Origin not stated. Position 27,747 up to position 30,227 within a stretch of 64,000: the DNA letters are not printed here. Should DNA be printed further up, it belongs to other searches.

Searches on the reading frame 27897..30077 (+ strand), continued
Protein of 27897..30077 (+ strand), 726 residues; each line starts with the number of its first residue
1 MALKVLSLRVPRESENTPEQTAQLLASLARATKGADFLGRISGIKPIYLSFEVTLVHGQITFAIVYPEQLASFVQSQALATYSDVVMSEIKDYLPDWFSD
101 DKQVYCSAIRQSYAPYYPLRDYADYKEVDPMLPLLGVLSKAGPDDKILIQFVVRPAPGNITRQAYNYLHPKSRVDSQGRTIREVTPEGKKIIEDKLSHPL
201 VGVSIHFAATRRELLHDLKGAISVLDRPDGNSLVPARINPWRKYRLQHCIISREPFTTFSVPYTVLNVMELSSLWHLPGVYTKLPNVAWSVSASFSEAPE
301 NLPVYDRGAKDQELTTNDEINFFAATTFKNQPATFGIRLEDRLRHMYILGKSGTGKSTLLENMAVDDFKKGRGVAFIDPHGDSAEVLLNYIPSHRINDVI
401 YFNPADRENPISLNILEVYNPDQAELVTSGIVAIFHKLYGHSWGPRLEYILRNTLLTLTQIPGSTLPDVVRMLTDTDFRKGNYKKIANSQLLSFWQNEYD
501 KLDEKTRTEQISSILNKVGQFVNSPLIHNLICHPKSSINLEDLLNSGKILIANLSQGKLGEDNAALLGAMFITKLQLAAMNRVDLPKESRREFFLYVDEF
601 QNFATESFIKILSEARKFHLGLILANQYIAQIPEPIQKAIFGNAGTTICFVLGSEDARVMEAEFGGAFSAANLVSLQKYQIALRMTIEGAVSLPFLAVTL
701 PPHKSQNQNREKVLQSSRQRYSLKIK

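Call 18: find_related_loci(query=window:27897-30074:+, collection=genome_contigs, flank=10000)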
Query window:27897-30074:+ (726 aa) in genome_contigs; peptide patterns used: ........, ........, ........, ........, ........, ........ (x = any residue, [..] = any of these).
599 stretches matched a pattern (row limit reached: there are more); 540 encode a relative of the query (tblastn E <= 1e-3); the best 80 are kept; 80 distinct loci.
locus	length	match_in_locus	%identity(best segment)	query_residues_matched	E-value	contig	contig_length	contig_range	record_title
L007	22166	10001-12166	77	1-724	0e+0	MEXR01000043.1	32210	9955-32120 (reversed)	MAG: Candidatus Amesbacteria bacterium RIFOXYB1_FULL_44_23 rifoxyb1_full_scaffold_539, whole genome shotgun sequence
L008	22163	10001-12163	77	1-725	0e+0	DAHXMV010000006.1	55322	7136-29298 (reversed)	MAG TPA_asm: Candidatus Amesbacteria bacterium isolate clean1627 NODE_6_length_55322_cov_16.797212, whole genome shotgun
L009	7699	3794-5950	73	1-726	0e+0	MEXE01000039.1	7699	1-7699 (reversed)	MAG: Candidatus Amesbacteria bacterium RBG_19FT_COMBO_48_16 rbg_19ft_combo_scaffold_5078, whole genome shotgun sequence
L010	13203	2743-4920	70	1-725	0e+0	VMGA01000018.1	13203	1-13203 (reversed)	MAG: Microgenomates group bacterium Gr01-1014_16 G01um101416_scaffold_1507, whole genome shotgun sequence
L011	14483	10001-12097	67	3-724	0e+0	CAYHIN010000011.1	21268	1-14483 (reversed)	MAG TPA_asm: uncultured Gammaproteobacteria bacterium isolate ERP119705_co13_445 genome assembly, contig: NODE_3074_leng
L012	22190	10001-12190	68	5-724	0e+0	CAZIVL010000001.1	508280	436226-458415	MAG TPA_asm: uncultured Gammaproteobacteria bacterium isolate SRP342105_co1_60 genome assembly, contig: NODE_6_length_50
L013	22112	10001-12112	47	2-725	0e+0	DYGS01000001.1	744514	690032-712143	MAG TPA_asm: Candidatus Microgenomatus sp. isolate BE2012_5_35_30 Afr_mines_BE2012_3_length_744514_cov_13_281153, whole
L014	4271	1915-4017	48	3-722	0e+0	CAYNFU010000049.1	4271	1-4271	MAG TPA_asm: uncultured Gammaproteobacteria bacterium isolate SRP050083_co2_220 genome assembly, contig: NODE_20511_leng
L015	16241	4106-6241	47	2-722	0e+0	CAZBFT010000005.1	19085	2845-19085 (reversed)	MAG TPA_asm: uncultured Pseudomonadales bacterium isolate SRP050083_co7_41 genome assembly, contig: NODE_2240_length_190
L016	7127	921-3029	46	3-725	0e+0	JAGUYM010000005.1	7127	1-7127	MAG: Candidatus Woesebacteria bacterium isolate DeMMO6_63 c_000000109083, whole genome shotgun sequence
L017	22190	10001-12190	70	1-726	0e+0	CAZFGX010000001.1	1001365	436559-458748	MAG TPA_asm: uncultured Gammaproteobacteria bacterium isolate SRP342105_co1_501 genome assembly, contig: NODE_2_length_1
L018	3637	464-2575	47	2-725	0e+0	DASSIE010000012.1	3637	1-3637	MAG TPA_asm: Patescibacteria group bacterium isolate SMAG_U1079 k141_711790, whole genome shotgun sequence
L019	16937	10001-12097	47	3-722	0e+0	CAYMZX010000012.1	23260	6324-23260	MAG TPA_asm: uncultured Gammaproteobacteria bacterium isolate SRP231805_co4_134 genome assembly, contig: k141_455669, wh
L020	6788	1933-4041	47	3-725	0e+0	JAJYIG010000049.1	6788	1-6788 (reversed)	MAG: bacterium isolate DBS2-1.bin114 NODE_22640_length_6788_cov_3.351899, whole genome shotgun sequence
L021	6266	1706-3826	47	2-725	0e+0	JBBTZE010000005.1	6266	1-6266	MAG: Patescibacteria group bacterium isolate H51-bin069_1 H51_bin069_1_000000000005, whole genome shotgun sequence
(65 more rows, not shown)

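Call 33: find_related_loci(query=window:27897-30074:+, collection=metagenome_contigs, flank=9000)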
Query window:27897-30074:+ (726 aa) in metagenome_contigs; peptide patterns used: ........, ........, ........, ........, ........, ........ (x = any residue, [..] = any of these).
600 stretches matched a pattern (row limit reached: there are more); 537 encode a relative of the query (tblastn E <= 1e-3); the best 80 are kept; 80 distinct loci.
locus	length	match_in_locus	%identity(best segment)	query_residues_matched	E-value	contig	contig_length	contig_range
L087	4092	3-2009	74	55-724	0e+0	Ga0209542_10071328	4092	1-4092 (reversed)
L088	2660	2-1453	97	241-724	0e+0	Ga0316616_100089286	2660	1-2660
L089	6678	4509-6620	48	3-725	0e+0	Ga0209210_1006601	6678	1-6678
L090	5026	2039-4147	47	3-725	0e+0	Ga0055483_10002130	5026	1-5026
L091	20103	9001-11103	48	3-722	0e+0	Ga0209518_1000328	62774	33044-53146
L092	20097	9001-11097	47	2-721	0e+0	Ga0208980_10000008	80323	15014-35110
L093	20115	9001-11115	48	3-721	0e+0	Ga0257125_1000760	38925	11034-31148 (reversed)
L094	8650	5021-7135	48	3-721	0e+0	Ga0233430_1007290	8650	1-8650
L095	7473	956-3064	46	3-725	0e+0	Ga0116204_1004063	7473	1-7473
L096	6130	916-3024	46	3-725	0e+0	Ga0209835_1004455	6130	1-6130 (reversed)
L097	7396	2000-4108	46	3-724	0e+0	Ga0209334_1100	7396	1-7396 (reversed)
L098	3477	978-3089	47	2-725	0e+0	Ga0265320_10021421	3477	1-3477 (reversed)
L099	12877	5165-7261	47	3-722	0e+0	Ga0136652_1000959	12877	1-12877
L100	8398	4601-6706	47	2-722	0e+0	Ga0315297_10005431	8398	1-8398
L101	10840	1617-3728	47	3-725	0e+0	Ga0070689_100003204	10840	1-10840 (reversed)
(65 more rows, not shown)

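Call 34: find_encoding_contigs(protein=P0002, flank=9000, max_places=1)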
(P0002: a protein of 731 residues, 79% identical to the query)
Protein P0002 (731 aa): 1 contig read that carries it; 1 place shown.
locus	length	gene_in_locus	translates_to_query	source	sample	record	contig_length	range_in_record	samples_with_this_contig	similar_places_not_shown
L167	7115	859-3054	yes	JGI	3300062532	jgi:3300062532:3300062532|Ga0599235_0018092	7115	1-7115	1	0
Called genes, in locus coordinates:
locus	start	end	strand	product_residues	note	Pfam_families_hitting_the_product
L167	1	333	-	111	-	?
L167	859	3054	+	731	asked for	PF01935:DUF87 (weak), PF10412:TrwB_AAD_bind (faint)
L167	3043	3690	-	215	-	PF13624:SurA_N_3 (weak)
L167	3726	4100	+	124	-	-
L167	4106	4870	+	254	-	-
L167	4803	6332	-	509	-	-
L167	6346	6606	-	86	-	PF03477:ATP-cone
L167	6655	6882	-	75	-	-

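Call 35: find_encoding_contigs(protein=P0004, flank=9000, max_places=1)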
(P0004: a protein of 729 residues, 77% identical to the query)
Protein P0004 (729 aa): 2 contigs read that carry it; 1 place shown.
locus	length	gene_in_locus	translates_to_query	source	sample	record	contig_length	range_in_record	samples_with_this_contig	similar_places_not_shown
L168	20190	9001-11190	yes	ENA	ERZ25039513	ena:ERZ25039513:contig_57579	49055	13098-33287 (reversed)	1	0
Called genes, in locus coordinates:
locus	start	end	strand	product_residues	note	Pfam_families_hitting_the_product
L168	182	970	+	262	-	-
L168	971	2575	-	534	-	-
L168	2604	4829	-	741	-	PF04932:Wzy_C (weak), PF00515:TPR_1 (faint), PF13414:TPR_11 (faint)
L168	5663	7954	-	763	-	PF24269:DUF7467 (faint), PF09864:MliC (faint)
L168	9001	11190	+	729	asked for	PF01935:DUF87 (weak), PF10412:TrwB_AAD_bind (weak)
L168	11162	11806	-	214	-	PF13624:SurA_N_3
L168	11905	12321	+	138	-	-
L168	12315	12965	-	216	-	PF00702:Hydrolase, PF12710:HAD, PF13419:HAD_2, PF13242:Hydrolase_like (weak)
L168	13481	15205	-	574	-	-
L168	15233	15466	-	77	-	-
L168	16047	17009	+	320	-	PF07690:MFS_1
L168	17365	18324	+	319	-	-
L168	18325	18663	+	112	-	PF06821:Ser_hydrolase (weak), PF12697:Abhydrolase_6 (weak)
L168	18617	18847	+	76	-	-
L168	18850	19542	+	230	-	PF00106:adh_short, PF08659:KR (weak), PF23441:SDR (faint), PF13561:adh_short_C2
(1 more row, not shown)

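Call 36: find_encoding_contigs(protein=P0008, flank=9000, max_places=1)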
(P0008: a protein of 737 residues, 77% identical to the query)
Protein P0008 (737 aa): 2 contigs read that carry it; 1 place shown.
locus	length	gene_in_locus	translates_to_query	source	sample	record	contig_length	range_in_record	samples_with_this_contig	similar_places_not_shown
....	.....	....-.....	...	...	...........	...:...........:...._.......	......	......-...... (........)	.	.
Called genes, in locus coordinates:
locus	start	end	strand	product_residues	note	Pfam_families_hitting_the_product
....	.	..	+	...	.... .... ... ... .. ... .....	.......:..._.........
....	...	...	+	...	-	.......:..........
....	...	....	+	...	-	-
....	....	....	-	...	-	-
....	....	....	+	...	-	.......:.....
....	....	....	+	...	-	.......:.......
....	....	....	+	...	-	-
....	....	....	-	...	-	-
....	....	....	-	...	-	-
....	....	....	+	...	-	-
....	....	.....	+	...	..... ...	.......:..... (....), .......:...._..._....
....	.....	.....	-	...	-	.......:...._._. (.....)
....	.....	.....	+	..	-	-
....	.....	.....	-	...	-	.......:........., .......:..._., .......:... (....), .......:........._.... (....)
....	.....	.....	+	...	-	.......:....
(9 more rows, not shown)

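Call 37: find_encoding_contigs(protein=P0009, flank=9000, max_places=1)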
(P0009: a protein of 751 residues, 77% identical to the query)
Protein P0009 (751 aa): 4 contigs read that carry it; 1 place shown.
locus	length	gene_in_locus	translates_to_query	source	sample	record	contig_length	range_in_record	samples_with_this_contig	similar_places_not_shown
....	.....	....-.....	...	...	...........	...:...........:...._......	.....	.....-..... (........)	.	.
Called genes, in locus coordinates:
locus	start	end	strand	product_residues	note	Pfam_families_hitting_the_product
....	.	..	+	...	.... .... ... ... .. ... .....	-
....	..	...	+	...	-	-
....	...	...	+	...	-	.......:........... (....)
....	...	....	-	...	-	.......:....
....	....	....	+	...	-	-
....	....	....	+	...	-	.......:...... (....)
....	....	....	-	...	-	-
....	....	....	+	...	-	-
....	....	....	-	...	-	-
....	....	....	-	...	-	-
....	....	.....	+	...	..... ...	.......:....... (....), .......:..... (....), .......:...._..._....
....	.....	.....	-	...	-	-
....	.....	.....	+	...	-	-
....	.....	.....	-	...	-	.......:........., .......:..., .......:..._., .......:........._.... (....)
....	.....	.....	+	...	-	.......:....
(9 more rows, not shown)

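Call 49: search_solved_structures(query=window:27897-30074:+, max_evalue=0.01)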
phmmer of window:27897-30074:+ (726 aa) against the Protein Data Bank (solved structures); distinct sequences matched with E-value up to 0.01: 2.
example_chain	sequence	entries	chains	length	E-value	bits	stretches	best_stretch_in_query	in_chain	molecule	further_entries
1gl6_A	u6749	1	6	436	9.5e-05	24.1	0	342-384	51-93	ATPASE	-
1e9r_A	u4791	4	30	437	9.6e-05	24.1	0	342-384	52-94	CONJUGAL TRANSFER PROTEIN TRWB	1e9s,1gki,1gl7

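Call 84: predict_structure(alignment_id=A8)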
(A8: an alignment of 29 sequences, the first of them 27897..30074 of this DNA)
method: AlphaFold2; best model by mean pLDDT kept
length: 726 residues; sequences in the alignment: 29
mean_pLDDT: 87.8   pTM: 0.62
mean pLDDT of the five models: 87.8, 87.1, 86.4, 86.0, 84.8
residues with pLDDT >= 90: 367; 70-90: 330; 50-70: 25; < 50: 4
segments of 3 or more residues with pLDDT < 50: 292-294
pLDDT, mean of each block of 10 residues (from residue 1): 88 82 91 74 84 88 94 90 84 84 86 93 85 92 89 91 87 74 77 93 95 94 90 91 90 87 91 91 77 64 75 67 86 89 94 91 94 94 92 93 89 89 87 85 85 94 93 94 92 94 89 88 88 90 93 89 88 88 85 94 84 86 93 91 94 89 85 83 92 91 81 92 74
secondary structure, 60 per line:
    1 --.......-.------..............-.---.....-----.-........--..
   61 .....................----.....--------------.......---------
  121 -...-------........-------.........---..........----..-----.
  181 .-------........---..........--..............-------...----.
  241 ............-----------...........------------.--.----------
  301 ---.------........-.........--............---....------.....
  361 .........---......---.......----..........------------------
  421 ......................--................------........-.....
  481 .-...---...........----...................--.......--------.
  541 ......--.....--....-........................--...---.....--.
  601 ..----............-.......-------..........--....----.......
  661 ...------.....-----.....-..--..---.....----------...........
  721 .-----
elements in order (helices of 4 or more, strands of 3 or more residues): E3-9 H18-31 H37-41 E49-56 E59-67 H68-81 E86-90 E105-111 H132-139 E147-155 H159-168 H189-196 E200-209 H212-225 E233-235 H240-252 E264-267 H268-274 H311-318 E320-328 E331-338 H339-342 E346-349 H356-369 E373-378 H382-388 H393-398 E399-402 H421-442 H445-460 H467-474 H476-481 H489-499 H504-522 H525-531 H540-546 E549-553 H556-559 H561-584 E593-597 H607-618 E620-626 H634-643 E646-649 H654-663 H670-674 E680-684 E695-699 H710-721

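Call 87: fold_search(model_id=the predicted structure, library=pdb)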
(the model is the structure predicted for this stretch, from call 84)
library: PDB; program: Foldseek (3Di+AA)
matches with E <= 10: 1197; with E <= 0.001: 146
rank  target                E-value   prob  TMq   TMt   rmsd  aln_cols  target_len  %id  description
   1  7o42_A                4.5e-15  1.00  0.31  0.26  15.7       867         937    9  TrwK/VirB4unbound trimer of dimers complex (with Hcp1) from the R388 type IV secretion system determined by cryo-EM. (released 2022-06-22)
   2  8rtd_T                9.8e-15  1.00  0.32  0.29  16.2       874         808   11  Stalk-Arches-IMC structure from the fully-assembled R388 type IV secretion system determined by cryo-EM. (released 2024-06-19)
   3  8rtd_O                1.0e-14  1.00  0.32  0.30  16.1       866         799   11  Stalk-Arches-IMC structure from the fully-assembled R388 type IV secretion system determined by cryo-EM. (released 2024-06-19)
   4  8rtd_P                1.9e-14  1.00  0.31  0.30  16.1       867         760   11  Stalk-Arches-IMC structure from the fully-assembled R388 type IV secretion system determined by cryo-EM. (released 2024-06-19)
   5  7o42_E                9.7e-14  1.00  0.28  0.23  15.8       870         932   10  TrwK/VirB4unbound trimer of dimers complex (with Hcp1) from the R388 type IV secretion system determined by cryo-EM. (released 2022-06-22)
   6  8rtd_g                1.2e-13  1.00  0.31  0.30  16.2       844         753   11  Stalk-Arches-IMC structure from the fully-assembled R388 type IV secretion system determined by cryo-EM. (released 2024-06-19)
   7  1e9s_L                1.8e-13  1.00  0.41  0.65   7.5       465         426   15  Bacterial conjugative coupling protein TrwBdeltaN70. Unbound monoclinic form. (released 2001-02-06)
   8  1e9s_A                2.0e-13  1.00  0.40  0.65   7.1       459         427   15  Bacterial conjugative coupling protein TrwBdeltaN70. Unbound monoclinic form. (released 2001-02-06)
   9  7o43_B                2.9e-13  1.00  0.30  0.28  17.0       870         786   11  TrwK/VirB4unbound dimer complex from R388 type IV secretion system determined by cryo-EM. (released 2022-06-22)
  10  1e9s_J                3.5e-13  1.00  0.40  0.65   7.5       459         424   15  Bacterial conjugative coupling protein TrwBdeltaN70. Unbound monoclinic form. (released 2001-02-06)
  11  1e9s_M                4.2e-13  1.00  0.40  0.64   7.4       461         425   15  Bacterial conjugative coupling protein TrwBdeltaN70. Unbound monoclinic form. (released 2001-02-06)
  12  1e9s_K                4.4e-13  1.00  0.40  0.65   7.1       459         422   15  Bacterial conjugative coupling protein TrwBdeltaN70. Unbound monoclinic form. (released 2001-02-06)
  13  1e9s_F                5.4e-13  1.00  0.40  0.64   7.5       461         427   15  Bacterial conjugative coupling protein TrwBdeltaN70. Unbound monoclinic form. (released 2001-02-06)
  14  1e9s_I                6.2e-13  1.00  0.40  0.65   7.2       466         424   15  Bacterial conjugative coupling protein TrwBdeltaN70. Unbound monoclinic form. (released 2001-02-06)
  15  1e9s_G                8.0e-13  1.00  0.40  0.64   7.6       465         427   15  Bacterial conjugative coupling protein TrwBdeltaN70. Unbound monoclinic form. (released 2001-02-06)
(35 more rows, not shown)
